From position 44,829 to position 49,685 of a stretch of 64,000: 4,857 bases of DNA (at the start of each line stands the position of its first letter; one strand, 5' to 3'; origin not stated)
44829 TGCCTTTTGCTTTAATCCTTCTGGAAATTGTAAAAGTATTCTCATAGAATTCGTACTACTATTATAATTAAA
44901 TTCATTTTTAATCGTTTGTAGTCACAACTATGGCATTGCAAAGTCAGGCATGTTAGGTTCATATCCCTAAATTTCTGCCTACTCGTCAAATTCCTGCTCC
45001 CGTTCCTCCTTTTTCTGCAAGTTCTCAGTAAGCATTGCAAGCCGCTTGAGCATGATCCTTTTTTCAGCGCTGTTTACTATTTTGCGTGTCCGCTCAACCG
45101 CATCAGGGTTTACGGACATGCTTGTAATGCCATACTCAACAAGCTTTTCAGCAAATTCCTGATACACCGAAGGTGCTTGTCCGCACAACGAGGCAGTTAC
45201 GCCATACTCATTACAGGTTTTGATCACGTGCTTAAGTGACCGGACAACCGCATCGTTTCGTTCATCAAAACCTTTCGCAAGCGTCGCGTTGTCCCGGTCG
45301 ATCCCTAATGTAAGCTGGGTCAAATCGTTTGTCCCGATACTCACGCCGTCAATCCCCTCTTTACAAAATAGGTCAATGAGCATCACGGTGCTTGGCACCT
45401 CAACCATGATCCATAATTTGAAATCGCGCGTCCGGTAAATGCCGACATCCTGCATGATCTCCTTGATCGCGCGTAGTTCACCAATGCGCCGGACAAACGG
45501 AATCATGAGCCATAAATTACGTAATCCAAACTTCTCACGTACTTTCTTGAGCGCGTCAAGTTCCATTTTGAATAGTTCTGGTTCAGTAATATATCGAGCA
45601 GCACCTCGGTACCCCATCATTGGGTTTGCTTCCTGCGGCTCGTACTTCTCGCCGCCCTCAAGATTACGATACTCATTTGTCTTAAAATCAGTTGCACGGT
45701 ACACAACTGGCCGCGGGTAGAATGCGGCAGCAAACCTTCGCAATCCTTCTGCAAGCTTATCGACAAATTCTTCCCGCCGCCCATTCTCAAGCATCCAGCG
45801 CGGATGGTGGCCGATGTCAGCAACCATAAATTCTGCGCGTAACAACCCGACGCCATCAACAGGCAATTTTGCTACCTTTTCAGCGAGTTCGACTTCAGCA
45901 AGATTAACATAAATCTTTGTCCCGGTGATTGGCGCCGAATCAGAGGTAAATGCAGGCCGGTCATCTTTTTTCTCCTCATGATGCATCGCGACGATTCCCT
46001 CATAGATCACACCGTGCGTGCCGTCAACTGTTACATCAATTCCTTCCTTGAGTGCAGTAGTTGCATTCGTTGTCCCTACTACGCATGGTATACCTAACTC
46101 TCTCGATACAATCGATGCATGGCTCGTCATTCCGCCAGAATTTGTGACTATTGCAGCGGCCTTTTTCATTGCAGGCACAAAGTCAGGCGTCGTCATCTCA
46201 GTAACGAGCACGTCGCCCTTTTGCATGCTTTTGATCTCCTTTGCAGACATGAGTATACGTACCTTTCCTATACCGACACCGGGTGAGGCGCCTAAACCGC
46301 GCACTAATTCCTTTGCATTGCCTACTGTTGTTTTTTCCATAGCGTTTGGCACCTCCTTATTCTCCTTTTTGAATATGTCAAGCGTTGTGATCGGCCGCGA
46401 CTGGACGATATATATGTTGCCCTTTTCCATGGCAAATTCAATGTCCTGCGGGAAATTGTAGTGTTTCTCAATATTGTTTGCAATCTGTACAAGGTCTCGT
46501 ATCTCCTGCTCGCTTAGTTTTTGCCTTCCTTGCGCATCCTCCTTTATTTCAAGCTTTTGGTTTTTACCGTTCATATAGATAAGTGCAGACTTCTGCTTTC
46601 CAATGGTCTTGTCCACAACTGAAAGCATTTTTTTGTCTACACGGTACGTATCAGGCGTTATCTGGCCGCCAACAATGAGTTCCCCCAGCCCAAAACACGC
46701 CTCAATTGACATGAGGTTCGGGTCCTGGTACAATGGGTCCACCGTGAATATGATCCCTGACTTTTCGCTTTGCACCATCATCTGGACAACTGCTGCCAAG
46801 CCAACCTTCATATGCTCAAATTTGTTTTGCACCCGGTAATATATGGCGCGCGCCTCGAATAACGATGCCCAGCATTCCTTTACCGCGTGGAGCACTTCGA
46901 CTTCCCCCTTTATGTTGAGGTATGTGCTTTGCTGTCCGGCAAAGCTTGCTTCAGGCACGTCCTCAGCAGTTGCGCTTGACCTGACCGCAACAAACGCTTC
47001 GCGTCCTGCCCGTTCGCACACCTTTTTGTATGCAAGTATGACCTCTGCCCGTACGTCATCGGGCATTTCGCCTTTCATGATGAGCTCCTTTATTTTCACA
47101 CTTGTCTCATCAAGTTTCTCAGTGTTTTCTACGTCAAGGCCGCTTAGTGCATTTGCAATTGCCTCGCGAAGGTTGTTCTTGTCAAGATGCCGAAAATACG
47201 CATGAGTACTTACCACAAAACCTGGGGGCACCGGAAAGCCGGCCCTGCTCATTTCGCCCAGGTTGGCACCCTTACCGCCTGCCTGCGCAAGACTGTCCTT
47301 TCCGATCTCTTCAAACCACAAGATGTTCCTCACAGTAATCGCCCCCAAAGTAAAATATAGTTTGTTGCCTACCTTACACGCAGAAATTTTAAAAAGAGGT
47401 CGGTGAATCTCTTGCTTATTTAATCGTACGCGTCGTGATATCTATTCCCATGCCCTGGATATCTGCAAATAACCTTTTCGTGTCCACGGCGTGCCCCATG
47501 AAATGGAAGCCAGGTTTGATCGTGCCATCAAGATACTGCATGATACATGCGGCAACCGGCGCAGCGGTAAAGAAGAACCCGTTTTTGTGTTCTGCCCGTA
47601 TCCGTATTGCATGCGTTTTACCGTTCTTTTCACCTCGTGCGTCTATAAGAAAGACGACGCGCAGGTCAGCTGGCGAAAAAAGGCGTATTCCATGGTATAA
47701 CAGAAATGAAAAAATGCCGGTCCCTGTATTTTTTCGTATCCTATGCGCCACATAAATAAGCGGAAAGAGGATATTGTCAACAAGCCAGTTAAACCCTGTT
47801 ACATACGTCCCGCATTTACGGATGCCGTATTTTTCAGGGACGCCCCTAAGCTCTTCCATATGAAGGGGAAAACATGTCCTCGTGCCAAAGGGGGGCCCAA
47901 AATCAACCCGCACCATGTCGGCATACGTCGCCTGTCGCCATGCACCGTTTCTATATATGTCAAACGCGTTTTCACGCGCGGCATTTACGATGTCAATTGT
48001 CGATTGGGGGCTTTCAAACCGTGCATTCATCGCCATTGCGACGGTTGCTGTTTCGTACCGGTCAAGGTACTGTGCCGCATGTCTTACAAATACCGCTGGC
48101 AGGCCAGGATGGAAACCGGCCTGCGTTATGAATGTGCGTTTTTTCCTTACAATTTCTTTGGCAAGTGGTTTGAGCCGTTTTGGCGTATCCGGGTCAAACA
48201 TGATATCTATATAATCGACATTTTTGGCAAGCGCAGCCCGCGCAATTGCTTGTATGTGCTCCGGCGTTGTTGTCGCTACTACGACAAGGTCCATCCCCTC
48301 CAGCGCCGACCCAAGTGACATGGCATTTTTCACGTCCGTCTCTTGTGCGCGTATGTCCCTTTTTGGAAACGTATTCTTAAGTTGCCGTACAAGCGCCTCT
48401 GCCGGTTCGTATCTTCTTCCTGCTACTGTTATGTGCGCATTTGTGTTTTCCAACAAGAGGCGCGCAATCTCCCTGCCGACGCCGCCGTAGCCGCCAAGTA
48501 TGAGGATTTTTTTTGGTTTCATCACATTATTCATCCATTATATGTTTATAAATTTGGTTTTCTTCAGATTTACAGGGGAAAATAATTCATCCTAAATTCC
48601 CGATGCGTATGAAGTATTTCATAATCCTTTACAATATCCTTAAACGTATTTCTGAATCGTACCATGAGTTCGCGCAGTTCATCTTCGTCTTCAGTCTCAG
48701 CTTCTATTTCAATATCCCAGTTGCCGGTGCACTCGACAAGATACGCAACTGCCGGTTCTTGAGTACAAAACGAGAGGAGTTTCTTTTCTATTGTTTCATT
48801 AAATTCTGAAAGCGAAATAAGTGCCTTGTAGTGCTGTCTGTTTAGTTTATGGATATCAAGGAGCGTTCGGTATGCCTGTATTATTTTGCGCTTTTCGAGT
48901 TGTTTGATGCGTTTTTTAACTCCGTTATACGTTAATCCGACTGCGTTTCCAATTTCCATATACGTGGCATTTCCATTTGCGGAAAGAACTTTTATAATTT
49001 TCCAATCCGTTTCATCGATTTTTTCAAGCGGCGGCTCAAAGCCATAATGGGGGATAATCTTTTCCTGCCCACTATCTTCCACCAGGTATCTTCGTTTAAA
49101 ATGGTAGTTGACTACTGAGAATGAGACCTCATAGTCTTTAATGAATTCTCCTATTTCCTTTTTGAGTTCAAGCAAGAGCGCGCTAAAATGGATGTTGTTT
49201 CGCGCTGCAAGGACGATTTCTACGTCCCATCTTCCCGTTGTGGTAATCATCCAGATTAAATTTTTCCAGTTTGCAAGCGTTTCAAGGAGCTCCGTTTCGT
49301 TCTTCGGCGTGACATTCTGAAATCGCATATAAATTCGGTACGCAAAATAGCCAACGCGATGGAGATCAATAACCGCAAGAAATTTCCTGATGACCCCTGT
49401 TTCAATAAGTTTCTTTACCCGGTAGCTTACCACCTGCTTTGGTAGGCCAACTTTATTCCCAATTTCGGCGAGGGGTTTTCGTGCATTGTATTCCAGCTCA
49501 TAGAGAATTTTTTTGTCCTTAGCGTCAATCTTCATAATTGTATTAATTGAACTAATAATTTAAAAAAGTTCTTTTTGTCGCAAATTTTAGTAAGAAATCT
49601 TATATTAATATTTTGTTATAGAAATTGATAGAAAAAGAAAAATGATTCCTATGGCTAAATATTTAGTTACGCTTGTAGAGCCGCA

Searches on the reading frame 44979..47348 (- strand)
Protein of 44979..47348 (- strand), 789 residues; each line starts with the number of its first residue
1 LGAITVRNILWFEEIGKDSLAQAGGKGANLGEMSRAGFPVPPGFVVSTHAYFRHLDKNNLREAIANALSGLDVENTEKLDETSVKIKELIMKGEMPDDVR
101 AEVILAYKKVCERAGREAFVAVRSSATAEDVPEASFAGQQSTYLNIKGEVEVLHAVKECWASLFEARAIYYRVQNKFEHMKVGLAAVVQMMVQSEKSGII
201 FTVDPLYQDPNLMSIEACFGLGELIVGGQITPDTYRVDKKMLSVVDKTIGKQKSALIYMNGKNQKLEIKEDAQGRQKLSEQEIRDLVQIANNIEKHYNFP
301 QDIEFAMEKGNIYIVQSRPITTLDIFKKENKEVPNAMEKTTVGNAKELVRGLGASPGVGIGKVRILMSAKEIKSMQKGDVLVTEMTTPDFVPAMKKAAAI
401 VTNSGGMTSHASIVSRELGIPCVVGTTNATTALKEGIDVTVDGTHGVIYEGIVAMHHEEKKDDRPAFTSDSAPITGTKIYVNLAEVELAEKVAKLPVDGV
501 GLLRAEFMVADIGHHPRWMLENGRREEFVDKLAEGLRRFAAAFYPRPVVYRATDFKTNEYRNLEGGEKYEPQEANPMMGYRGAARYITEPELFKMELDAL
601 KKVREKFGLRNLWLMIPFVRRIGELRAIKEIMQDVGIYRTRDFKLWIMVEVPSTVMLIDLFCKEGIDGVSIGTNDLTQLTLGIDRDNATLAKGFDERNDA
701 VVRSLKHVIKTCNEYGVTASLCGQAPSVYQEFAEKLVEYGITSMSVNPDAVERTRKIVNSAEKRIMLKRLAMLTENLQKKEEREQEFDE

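Call 14: search_protein_families(library=pfam, proteins=[window:44979-47348:-], max_evalue=0.001)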
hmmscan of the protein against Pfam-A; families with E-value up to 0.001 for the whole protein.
window:44979-47348:- (789 aa): 4 families
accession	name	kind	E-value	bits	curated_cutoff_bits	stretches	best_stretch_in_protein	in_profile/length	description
PF01326.24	PPDK_N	-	7.6e-110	367.7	27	1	22-332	3-321/328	Pyruvate phosphate dikinase, AMP/ATP-binding domain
PF02896.24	PEP-utilizers_C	-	2.4e-73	247.3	22.8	1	469-761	12-291/293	PEP-utilising enzyme, PEP-binding domain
PF00391.29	PEP-utilizers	-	1.8e-28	98.4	23.1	1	376-446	2-72/72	PEP-utilising enzyme, mobile domain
PF02350.25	Epimerase_2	-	5.1e-05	22.7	30.6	1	370-461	234-322/347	UDP-N-acetylglucosamine 2-epimerase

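Call 63: find_related_loci(query=window:44979-47348:-, collection=genome_contigs, flank=1000)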
Query window:44979-47348:- (789 aa) in genome_contigs; peptide patterns used: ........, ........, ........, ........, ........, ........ (x = any residue, [..] = any of these).
152 stretches matched a pattern; 31 encode a relative of the query (tblastn E <= 1e-3); 31 distinct loci.
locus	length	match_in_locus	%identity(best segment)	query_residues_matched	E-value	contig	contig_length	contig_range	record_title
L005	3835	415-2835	79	2-789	0e+0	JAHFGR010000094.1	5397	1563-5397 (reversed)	MAG: Candidatus Micrarchaeota archaeon isolate nzgw32 NODE_29259_length_5398_cov_2.621186, whole genome shotgun sequence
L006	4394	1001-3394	71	6-782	0e+0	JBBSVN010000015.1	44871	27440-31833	MAG: Candidatus Micrarchaeota archaeon isolate H52-bin093_1 H52_bin093_1_000000000015, whole genome shotgun sequence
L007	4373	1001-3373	75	6-779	0e+0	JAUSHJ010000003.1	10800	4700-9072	MAG: Candidatus Micrarchaeota archaeon isolate E14_metabat.bin.186 E14_k141_698535, whole genome shotgun sequence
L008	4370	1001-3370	73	1-789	0e+0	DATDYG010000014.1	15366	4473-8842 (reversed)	MAG TPA_asm: Candidatus Bilamarchaeaceae archaeon isolate SMAG_U8159 k141_298072, whole genome shotgun sequence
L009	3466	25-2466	70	6-784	0e+0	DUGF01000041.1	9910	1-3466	MAG TPA_asm: Candidatus Micrarchaeota archaeon isolate UBA10214 contig_318150, whole genome shotgun sequence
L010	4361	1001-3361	70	1-774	0e+0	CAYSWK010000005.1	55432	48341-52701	MAG TPA_asm: Candidatus Micrarchaeota archaeon isolate SRP192515_co1_84 genome assembly, contig: NODE_392_length_55432_c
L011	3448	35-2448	80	2-786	0e+0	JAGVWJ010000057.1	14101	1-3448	Candidatus Micrarchaeota archaeon isolate RIFCSPLOWO2_12_FULL_37_11 rifcsplowo2_12_scaffold_12707, whole genome shotgun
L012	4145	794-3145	68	2-783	0e+0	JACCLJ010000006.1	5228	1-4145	MAG: Candidatus Micrarchaeota archaeon isolate Sv217 k141_9221374, whole genome shotgun sequence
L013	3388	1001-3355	67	6-788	0e+0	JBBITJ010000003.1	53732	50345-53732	MAG: Candidatus Micrarchaeota archaeon isolate TCF170221_bin_394 NODE_157_length_53732_cov_15.570300, whole genome shotg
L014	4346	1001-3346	66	4-775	0e+0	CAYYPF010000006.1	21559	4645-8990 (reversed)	MAG TPA_asm: Candidatus Micrarchaeota archaeon isolate binchicken_co387_57 genome assembly, contig: NODE_2319_length_215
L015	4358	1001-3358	67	9-788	0e+0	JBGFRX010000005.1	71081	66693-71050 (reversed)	MAG: Candidatus Micrarchaeota archaeon isolate BA1A30.2019.Bin.10 NODE_214_length_71081_cov_15.679270, whole genome shot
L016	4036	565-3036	64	11-788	0e+0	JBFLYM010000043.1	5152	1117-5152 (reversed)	MAG: Candidatus Micrarchaeota archaeon isolate MAG085 MAG085_43, whole genome shotgun sequence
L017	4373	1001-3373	64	6-785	0e+0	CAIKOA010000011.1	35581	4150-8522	uncultured Candidatus Micrarchaeota archaeon isolate AlinenSediments_bin-4478 genome assembly, contig: bin-4478:11/35, w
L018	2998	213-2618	62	5-782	0e+0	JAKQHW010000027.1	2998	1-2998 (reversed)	MAG: Candidatus Micrarchaeota archaeon isolate USDE_metabat.57 k141_1306443, whole genome shotgun sequence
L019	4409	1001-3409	60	6-778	0e+0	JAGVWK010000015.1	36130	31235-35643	Candidatus Micrarchaeota archaeon isolate RIFCSPHIGHO2_02_FULL_50_12 rifcsphigho2_02_scaffold_3268, whole genome shotgun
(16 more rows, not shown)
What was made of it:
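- Tried and rejected: The second scan was therefore spent on PEP synthase to place the organism (call 63).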

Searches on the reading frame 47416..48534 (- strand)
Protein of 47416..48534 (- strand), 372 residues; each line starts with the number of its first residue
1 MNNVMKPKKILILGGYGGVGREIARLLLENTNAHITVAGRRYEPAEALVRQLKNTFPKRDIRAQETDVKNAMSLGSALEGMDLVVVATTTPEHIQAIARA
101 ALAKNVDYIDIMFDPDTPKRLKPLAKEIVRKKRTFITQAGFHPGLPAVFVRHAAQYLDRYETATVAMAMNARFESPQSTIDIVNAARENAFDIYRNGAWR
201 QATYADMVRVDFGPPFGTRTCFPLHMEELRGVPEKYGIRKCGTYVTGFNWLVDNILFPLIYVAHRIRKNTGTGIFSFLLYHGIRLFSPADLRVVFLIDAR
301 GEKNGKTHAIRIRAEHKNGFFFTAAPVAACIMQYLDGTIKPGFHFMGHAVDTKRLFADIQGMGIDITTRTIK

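Call 14: search_protein_families(library=pfam, proteins=[window:47416-48534:-], max_evalue=0.001)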
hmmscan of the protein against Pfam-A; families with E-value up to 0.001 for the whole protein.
window:47416-48534:- (372 aa): 11 families
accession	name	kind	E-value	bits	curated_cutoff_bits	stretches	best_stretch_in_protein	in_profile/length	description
PF03435.24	Sacchrp_dh_NADP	-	1.7e-14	54.7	25.1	1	10-123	1-112/129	Saccharopine dehydrogenase NADP binding domain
PF01488.26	Shikimate_DH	-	1e-07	32.6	24.3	1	5-119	10-115/138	Shikimate / quinate 5-dehydrogenase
PF08659.16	KR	-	1.3e-07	32.2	22.6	1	10-105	3-93/180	KR domain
PF00106.31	adh_short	-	4.3e-07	30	26.6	1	8-77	1-67/195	short chain dehydrogenase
PF13460.12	NAD_binding_10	-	2.9e-06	27.7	27.2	1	14-104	1-88/184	NAD(P)H-binding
PF13241.12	NAD_binding_7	-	4e-06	27.8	22.1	1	6-105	6-86/104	Putative NAD(P)-binding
PF03807.23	F420_oxidored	-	0.00015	22.8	21.6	1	9-112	1-92/94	NADP oxidoreductase coenzyme F420-dependent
PF23441.1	SDR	-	0.00037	20.4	27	0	7-179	7-159/258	SDR-like rossmann domain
PF03447.22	NAD_binding_3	-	0.00076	20.6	24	0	15-109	1-86/116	Homoserine dehydrogenase, NAD binding domain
PF01113.26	DapB_N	-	0.0008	19.9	25.6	0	9-108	2-94/124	Dihydrodipicolinate reductase, N-terminus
PF01118.30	Semialdhyde_dh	-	0.00081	20.2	26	0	9-110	1-95/121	Semialdehyde dehydrogenase, NAD binding domain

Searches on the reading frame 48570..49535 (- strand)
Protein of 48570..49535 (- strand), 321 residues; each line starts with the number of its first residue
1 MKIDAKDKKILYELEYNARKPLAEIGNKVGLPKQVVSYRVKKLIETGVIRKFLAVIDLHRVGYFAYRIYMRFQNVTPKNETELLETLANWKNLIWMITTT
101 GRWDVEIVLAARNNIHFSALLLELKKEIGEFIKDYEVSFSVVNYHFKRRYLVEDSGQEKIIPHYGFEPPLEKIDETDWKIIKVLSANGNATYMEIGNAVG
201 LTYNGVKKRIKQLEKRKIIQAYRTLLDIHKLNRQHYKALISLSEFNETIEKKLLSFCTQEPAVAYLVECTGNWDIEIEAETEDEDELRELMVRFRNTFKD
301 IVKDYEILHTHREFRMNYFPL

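Call 14: search_protein_families(library=pfam, proteins=[window:48570-49535:-], max_evalue=0.001)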
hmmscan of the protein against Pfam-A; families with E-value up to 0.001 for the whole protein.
window:48570-49535:- (321 aa): 9 families
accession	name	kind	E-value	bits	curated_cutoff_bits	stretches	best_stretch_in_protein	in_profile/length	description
PF13412.12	HTH_24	-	1.9e-23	82.2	21.9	2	4-50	2-48/48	Winged helix-turn-helix DNA-binding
PF13404.12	HTH_AsnC-type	-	4.9e-23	81.1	27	2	3-43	1-41/42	AsnC-type helix-turn-helix domain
PF22451.2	NirdL-like_HTH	-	2.6e-07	30.5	27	0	20-50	17-47/47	Siroheme decarboxylase NirDL-like HTH domain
PF12802.13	MarR_2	-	6.8e-07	29.8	27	1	10-51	10-52/61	MarR family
PF01037.27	AsnC_trans_reg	-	9.8e-07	29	25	0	77-125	7-57/73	Lrp/AsnC ligand binding domain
PF01047.28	MarR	-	1.3e-06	28.6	24.6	0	9-51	7-49/59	MarR family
PF13545.12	HTH_Crp_2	-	1.9e-05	25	27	0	191-233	24-69/70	Crp-like helix-turn-helix domain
PF12840.13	HTH_20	-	5.1e-05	23.6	27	0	14-50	13-49/51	Helix-turn-helix domain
PF25212.1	HVO_A0114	-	0.00079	19.6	27.6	0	175-220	22-67/84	HVO_A0114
